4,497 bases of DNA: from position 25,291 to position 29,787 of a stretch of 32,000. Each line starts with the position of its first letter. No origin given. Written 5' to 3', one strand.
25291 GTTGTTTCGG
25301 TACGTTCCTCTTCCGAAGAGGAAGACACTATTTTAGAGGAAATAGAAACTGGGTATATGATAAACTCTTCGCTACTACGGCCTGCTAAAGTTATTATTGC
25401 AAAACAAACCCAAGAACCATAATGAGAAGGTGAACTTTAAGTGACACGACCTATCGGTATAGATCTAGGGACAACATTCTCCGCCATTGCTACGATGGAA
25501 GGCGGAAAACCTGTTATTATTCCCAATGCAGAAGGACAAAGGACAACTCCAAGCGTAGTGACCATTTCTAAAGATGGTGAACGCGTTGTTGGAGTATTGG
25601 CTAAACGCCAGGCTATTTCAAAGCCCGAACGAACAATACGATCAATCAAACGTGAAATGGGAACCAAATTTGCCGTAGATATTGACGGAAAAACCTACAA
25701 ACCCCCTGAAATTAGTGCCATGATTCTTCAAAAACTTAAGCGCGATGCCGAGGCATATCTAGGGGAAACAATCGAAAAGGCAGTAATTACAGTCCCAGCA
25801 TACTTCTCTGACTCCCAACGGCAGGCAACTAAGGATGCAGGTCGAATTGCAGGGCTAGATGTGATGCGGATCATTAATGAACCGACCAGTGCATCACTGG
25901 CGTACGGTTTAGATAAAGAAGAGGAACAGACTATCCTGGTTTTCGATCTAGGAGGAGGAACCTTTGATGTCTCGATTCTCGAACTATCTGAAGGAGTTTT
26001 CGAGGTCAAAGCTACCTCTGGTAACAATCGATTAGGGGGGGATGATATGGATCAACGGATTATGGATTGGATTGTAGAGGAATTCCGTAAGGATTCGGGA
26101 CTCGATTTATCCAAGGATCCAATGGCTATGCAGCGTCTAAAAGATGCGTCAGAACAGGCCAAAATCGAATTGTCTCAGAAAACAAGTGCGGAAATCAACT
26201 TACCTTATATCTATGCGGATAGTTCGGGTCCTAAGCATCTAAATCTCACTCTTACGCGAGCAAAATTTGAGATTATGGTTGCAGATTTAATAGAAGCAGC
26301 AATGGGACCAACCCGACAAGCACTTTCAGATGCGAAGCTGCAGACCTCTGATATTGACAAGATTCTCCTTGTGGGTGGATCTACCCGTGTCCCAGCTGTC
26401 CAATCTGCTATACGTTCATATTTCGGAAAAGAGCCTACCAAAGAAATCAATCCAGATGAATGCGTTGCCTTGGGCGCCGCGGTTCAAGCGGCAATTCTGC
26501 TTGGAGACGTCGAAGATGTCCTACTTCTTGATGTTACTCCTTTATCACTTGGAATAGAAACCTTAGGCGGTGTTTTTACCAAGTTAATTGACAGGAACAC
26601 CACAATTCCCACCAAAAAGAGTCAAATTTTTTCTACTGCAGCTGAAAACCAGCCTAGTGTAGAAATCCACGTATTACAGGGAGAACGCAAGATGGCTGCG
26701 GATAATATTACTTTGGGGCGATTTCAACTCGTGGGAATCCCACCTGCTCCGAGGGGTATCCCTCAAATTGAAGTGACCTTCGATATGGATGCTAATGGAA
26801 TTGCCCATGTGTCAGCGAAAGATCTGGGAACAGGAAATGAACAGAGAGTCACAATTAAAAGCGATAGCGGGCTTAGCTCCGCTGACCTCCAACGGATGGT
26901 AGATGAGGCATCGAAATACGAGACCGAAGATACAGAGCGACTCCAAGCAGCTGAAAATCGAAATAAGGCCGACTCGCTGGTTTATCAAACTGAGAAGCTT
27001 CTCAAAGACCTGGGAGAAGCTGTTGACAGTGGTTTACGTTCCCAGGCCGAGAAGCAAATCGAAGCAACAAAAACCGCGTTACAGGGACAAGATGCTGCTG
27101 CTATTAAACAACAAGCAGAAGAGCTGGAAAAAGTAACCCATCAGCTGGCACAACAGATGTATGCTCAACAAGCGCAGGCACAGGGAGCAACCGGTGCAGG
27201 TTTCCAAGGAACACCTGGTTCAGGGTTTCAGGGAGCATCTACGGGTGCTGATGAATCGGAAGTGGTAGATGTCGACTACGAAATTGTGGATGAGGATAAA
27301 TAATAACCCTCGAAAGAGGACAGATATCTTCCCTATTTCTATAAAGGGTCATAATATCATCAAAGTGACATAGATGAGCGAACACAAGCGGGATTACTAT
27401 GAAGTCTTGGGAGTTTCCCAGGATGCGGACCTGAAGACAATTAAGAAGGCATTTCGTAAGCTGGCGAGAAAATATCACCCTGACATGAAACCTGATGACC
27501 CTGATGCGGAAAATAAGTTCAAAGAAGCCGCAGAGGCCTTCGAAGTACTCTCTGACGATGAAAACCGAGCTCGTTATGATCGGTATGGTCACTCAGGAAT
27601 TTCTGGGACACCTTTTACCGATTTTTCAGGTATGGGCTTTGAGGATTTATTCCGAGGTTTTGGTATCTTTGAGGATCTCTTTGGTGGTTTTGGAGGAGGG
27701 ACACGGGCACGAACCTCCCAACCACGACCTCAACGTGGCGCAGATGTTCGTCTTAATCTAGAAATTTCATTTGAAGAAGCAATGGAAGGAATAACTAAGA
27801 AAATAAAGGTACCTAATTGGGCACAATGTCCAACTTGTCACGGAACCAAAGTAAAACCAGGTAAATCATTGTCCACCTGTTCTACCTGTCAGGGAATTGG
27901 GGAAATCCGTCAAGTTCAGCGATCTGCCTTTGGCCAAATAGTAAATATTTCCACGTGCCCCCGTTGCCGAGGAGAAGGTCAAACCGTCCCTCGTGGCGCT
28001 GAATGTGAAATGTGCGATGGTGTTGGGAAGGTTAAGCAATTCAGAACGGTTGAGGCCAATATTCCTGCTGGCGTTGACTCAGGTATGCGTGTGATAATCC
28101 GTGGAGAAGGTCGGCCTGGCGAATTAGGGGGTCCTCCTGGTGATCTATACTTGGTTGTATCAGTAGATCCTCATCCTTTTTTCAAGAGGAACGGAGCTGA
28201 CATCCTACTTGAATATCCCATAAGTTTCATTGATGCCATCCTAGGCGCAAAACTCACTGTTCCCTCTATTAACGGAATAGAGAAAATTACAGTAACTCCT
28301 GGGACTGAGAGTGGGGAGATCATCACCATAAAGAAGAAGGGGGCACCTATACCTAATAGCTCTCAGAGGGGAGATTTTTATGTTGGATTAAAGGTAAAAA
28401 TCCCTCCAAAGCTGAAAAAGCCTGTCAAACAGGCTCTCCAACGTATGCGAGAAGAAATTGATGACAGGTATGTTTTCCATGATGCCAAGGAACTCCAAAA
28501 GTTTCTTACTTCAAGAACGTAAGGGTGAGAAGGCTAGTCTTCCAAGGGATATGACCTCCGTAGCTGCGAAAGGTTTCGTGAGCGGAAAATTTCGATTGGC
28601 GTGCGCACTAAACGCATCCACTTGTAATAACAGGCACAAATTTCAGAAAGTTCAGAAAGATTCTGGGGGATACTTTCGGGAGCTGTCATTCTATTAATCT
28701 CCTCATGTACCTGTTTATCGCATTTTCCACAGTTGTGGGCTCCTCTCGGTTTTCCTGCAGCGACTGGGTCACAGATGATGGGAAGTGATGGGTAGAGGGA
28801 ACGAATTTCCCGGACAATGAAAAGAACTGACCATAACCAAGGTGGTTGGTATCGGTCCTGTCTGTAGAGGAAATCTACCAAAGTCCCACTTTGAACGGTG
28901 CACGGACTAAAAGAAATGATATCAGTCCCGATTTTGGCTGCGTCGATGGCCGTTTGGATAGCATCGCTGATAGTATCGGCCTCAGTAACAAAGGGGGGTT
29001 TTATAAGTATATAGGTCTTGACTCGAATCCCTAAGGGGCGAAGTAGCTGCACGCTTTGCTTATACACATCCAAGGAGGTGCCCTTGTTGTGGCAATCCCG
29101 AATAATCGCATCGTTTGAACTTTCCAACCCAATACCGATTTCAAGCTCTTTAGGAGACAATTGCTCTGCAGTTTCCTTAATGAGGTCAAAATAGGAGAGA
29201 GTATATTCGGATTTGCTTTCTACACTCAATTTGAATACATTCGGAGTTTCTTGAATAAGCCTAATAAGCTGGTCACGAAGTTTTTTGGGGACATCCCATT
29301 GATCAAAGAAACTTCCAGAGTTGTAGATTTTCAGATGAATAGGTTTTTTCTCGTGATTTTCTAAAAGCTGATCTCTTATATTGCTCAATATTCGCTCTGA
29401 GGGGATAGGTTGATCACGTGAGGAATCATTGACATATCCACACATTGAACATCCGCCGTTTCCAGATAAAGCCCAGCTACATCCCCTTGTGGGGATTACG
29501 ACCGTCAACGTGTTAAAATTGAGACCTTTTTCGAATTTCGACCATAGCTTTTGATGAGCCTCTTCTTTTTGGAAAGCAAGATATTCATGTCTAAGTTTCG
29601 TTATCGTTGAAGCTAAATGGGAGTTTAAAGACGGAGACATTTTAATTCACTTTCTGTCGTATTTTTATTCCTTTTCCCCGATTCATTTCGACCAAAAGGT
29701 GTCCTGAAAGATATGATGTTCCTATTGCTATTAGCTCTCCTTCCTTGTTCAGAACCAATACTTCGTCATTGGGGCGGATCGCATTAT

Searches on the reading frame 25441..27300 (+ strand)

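Call 32: search_protein_families(library=pfam, proteins=[window:25441-27300:+], max_evalue=0.001)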
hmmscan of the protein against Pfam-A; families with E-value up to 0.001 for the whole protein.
window:25441-27300:+ (620 aa): 3 families
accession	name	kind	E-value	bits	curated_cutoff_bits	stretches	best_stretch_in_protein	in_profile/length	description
PF00012.26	HSP70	-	3e-237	789.1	20.6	1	5-574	2-598/599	Hsp70 protein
PF06723.19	MreB_Mbl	-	1.2e-17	64.2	27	1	4-347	3-316/327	MreB/Mbl protein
PF02782.22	FGGY_C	-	1.7e-06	28.4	27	1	232-352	78-196/198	FGGY family of carbohydrate kinases, C-terminal domain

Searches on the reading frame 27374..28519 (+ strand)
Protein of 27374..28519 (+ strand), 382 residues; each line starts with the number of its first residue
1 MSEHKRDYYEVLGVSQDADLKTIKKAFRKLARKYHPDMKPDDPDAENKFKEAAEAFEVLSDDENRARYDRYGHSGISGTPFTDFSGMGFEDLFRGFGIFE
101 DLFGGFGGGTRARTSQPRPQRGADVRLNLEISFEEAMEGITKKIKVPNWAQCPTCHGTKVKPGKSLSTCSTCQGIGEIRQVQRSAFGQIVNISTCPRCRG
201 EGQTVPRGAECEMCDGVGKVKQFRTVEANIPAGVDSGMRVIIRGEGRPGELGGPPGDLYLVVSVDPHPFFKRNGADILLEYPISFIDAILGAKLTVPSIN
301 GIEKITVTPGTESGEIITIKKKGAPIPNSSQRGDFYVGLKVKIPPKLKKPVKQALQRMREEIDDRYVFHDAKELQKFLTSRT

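Call 32: search_protein_families(library=pfam, proteins=[window:27374-28519:+], max_evalue=0.001)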
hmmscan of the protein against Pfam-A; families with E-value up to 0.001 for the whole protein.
window:27374-28519:+ (382 aa): 3 families
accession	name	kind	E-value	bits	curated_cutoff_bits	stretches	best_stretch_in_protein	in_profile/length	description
PF01556.23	DnaJ_C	-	3.4e-46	157.5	26.6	1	125-344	1-152/152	DnaJ C terminal domain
PF00226.36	DnaJ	-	4.6e-26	91.1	27.8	1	7-69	1-63/63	DnaJ domain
PF00684.25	DnaJ_CXXCXGXG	-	8e-14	52.1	32.7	1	152-217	1-64/65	DnaJ central domain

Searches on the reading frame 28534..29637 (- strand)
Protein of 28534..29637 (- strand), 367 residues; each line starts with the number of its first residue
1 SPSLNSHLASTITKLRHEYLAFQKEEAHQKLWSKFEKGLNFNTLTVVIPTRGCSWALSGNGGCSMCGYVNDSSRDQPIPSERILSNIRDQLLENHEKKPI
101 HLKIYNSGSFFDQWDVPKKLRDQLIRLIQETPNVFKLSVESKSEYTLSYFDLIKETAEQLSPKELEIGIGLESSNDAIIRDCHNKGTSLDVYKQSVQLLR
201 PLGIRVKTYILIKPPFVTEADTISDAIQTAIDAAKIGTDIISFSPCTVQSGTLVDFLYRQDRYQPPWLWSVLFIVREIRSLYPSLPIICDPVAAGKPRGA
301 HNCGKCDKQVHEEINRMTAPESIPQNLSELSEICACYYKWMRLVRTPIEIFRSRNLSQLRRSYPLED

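Call 32: search_protein_families(library=pfam, proteins=[window:28534-29637:-], max_evalue=0.001)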
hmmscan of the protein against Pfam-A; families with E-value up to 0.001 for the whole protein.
window:28534-29637:- (367 aa): 1 family
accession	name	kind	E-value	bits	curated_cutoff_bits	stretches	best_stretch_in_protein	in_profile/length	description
PF04055.27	Radical_SAM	-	1.3e-08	35.6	29.5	1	47-221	1-158/166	Radical SAM superfamily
